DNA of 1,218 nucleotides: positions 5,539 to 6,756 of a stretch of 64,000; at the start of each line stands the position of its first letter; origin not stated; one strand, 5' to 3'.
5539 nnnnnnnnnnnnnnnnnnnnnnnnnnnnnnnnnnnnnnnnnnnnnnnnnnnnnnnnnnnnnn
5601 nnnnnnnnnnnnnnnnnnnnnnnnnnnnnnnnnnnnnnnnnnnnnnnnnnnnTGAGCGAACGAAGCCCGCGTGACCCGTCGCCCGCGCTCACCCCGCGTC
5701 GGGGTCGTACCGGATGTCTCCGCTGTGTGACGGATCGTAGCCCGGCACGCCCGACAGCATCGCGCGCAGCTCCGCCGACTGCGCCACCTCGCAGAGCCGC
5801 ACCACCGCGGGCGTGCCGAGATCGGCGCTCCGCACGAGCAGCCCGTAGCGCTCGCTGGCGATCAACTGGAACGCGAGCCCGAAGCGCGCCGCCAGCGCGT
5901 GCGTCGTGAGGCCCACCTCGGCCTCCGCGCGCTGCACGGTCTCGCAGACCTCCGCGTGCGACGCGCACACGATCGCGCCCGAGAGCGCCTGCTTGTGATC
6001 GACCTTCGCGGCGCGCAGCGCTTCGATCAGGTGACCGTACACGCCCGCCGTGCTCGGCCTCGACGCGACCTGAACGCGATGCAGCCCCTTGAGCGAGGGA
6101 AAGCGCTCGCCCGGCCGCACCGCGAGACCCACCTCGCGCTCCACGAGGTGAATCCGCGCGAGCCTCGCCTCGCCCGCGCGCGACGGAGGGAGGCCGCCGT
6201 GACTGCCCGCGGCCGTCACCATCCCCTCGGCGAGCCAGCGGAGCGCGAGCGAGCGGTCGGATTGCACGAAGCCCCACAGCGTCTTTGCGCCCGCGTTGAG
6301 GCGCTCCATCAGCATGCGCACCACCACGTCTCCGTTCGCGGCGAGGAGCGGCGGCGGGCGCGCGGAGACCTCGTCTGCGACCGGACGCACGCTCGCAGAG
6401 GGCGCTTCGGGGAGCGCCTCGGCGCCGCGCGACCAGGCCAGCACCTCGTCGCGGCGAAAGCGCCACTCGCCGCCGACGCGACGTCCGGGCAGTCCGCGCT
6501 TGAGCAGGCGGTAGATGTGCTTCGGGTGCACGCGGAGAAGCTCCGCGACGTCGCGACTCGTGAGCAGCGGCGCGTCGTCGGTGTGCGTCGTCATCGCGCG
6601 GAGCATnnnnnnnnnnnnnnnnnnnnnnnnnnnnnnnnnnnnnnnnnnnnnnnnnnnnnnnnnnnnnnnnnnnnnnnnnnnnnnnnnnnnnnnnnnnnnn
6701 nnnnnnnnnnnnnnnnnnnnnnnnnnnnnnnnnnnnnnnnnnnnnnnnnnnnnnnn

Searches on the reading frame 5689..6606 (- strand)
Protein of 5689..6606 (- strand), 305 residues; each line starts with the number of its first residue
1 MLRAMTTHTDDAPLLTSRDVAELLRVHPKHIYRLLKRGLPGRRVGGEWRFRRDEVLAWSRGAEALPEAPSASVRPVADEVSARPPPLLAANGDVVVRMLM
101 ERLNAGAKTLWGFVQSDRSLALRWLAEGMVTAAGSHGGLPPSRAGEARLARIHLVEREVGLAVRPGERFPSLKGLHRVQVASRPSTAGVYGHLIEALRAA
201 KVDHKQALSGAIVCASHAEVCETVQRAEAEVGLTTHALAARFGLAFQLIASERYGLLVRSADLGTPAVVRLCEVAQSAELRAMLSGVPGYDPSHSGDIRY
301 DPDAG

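Call 22: find_related_loci(query=window:5689-6606:-, collection=genome_contigs, flank=10000)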
Query window:5689-6606:- (305 aa) in genome_contigs; peptide patterns used: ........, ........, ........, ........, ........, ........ (x = any residue, [..] = any of these).
99 stretches matched a pattern; 1 encode a relative of the query (tblastn E <= 1e-3); 1 distinct loci.
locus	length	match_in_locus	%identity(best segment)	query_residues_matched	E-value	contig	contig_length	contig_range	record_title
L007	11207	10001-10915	94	1-305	0e+0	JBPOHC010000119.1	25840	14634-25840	MAG: Myxococcota bacterium isolate MAG_1 c_000000107259, whole genome shotgun sequence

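Call 57: search_protein_families(library=padloc, proteins=[window:5692-6606:-], max_evalue=0.00001)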
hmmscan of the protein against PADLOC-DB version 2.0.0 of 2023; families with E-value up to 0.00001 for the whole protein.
window:5692-6606:- (305 aa): 1 family
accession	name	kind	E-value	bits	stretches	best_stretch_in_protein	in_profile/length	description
PDLC04133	mad1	-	2.7e-10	38.4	1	12-61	3-53/60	mads_1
